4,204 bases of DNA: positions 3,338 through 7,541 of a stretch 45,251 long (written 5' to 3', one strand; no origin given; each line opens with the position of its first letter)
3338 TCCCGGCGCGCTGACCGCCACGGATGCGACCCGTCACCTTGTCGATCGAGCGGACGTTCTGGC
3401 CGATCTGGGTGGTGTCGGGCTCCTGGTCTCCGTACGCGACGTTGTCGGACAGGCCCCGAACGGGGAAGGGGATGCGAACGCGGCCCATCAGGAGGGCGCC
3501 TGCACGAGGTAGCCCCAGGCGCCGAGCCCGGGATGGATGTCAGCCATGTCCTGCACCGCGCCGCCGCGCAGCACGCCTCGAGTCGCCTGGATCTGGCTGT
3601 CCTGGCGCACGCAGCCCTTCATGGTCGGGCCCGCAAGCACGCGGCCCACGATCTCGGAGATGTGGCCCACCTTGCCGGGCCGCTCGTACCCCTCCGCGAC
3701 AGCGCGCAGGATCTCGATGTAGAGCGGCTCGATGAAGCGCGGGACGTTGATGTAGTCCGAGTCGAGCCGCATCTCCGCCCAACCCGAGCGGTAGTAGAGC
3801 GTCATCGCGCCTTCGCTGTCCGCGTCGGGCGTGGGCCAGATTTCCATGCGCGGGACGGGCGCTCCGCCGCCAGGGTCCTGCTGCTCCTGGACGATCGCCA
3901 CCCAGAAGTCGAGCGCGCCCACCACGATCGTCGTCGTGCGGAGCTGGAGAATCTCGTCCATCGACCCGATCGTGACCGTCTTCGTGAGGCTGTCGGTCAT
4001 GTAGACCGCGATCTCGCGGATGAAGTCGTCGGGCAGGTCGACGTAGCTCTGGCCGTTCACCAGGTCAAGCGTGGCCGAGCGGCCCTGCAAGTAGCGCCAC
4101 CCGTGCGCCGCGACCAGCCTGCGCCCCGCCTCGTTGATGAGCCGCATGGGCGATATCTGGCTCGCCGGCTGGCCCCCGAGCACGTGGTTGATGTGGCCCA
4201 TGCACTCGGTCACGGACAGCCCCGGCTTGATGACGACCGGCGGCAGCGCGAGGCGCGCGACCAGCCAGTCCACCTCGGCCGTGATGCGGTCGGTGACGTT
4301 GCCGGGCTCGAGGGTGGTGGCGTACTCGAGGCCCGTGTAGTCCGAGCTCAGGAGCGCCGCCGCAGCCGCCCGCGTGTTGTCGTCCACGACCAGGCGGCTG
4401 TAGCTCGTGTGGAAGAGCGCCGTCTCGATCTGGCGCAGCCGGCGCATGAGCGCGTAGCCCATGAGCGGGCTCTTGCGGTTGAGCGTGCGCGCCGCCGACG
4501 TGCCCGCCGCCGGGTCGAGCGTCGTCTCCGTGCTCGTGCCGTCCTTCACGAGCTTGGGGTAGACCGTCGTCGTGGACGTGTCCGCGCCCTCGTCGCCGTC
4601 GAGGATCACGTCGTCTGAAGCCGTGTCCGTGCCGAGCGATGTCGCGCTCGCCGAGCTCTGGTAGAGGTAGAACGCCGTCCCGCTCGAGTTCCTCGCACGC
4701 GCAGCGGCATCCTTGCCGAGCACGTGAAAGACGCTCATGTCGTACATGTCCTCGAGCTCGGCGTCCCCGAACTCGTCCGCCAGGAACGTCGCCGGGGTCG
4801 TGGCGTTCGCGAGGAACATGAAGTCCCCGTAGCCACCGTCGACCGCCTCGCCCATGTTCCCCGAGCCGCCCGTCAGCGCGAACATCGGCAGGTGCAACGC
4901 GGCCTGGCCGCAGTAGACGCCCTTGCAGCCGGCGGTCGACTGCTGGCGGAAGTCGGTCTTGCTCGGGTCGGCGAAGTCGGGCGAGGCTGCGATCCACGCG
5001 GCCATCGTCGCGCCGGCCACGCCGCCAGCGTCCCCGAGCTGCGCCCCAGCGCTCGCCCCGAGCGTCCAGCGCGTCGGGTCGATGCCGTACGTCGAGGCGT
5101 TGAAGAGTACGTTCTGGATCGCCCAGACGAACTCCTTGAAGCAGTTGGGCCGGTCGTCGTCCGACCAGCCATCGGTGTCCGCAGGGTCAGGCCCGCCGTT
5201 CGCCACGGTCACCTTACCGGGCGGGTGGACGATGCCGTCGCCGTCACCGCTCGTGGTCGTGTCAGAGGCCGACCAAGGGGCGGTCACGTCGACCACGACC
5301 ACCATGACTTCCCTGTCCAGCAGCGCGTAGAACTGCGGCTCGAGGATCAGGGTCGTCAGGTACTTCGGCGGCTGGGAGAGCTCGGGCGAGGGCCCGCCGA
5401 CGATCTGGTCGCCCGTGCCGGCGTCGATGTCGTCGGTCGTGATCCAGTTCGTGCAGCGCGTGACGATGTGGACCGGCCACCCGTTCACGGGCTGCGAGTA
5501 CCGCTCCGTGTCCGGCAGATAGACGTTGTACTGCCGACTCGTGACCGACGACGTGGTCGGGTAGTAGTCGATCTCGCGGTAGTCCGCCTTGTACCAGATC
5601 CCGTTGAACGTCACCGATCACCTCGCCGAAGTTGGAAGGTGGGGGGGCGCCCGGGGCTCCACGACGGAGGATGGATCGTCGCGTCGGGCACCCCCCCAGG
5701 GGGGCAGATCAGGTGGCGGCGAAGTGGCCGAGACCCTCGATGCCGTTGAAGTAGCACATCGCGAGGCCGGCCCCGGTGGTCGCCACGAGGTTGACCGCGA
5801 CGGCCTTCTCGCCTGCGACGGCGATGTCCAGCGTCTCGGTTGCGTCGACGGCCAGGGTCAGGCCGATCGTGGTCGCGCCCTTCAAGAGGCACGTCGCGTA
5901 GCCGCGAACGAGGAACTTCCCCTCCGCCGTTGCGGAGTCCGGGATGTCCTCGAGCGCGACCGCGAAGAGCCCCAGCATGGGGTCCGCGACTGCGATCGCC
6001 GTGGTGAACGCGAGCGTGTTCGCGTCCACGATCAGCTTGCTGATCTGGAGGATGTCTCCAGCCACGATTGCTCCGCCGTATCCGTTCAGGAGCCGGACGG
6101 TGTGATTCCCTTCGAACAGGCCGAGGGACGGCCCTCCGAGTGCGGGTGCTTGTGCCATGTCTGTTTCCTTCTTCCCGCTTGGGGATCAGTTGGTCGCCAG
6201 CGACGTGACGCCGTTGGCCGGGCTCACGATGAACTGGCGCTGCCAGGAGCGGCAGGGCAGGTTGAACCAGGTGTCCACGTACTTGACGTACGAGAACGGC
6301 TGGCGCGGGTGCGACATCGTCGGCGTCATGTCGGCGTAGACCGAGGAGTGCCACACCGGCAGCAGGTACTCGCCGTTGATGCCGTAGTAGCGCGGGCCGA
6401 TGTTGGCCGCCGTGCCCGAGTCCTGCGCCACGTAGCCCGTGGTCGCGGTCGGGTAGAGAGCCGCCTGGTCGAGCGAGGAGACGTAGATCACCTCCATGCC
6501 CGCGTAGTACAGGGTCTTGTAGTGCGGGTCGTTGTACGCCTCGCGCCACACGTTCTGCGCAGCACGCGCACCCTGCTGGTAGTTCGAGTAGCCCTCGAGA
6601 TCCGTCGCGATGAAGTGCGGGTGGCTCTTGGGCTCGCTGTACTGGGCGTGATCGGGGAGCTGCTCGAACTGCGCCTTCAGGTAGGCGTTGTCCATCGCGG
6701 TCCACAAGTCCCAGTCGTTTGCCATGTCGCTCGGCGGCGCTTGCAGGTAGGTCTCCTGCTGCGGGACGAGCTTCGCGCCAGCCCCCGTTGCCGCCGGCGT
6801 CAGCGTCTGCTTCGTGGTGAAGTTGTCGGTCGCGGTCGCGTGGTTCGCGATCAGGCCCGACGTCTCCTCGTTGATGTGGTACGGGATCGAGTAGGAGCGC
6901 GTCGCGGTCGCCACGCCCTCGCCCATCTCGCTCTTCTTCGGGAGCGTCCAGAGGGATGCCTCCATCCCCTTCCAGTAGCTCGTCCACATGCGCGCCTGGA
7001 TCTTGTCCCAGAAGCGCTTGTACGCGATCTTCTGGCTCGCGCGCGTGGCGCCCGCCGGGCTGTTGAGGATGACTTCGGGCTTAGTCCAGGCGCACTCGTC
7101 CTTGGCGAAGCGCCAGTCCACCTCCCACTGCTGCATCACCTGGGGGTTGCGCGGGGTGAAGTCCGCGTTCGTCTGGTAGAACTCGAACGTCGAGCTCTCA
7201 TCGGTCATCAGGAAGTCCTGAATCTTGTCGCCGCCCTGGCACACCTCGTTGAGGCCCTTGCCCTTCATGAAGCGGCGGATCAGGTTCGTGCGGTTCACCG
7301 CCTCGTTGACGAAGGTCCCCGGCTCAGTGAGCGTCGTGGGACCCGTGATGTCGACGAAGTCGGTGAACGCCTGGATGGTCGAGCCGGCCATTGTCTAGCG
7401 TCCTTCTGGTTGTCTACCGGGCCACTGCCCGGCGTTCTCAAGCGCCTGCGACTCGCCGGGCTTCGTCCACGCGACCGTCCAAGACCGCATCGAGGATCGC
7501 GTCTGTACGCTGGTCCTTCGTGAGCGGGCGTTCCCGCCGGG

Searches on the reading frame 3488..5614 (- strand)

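Call 10: search_protein_families(library=phrogs, proteins=[window:3488-5614:-], max_evalue=0.001)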
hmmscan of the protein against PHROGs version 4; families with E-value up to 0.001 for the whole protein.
window:3488-5614:- (708 aa): 0 families

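Call 34: search_protein_families(library=pfam, proteins=[window:3488-5614:-], max_evalue=0.01)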
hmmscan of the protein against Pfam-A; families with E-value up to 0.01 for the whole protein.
window:3488-5614:- (708 aa): 1 family
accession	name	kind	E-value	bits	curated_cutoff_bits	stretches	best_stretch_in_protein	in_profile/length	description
PF24175.2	SU10_adaptor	-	3.2e-09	37.9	27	1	491-632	25-148/194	SU10 adaptor protein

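Call 78: search_protein_families(library=ncbifam, proteins=[window:3488-5614:-], max_evalue=0.1)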
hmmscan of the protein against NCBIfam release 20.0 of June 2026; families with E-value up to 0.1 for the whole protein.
window:3488-5614:- (708 aa): 0 families

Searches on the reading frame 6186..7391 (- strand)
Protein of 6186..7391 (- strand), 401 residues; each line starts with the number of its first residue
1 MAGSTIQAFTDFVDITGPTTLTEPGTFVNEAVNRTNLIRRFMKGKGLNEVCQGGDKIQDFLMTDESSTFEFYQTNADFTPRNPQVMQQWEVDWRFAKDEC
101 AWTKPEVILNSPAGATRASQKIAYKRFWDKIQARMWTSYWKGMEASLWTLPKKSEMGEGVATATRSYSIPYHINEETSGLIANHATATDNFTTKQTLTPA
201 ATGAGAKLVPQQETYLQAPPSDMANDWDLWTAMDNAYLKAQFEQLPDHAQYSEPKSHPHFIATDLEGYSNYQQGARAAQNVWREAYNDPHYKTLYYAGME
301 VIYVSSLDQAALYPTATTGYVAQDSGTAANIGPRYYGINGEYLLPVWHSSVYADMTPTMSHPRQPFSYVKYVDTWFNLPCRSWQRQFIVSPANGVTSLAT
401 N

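Call 10: search_protein_families(library=phrogs, proteins=[window:6186-7391:-], max_evalue=0.001)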
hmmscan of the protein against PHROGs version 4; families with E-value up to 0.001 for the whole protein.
window:6186-7391:- (401 aa): 0 families

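Call 34: search_protein_families(library=pfam, proteins=[window:6186-7391:-], max_evalue=0.01)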
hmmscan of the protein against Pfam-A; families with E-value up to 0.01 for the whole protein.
window:6186-7391:- (401 aa): 0 families

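Call 76: search_protein_families(library=pfam, proteins=[window:6186-7391:-], max_evalue=0.1)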
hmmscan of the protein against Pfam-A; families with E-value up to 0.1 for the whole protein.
window:6186-7391:- (401 aa): 0 families
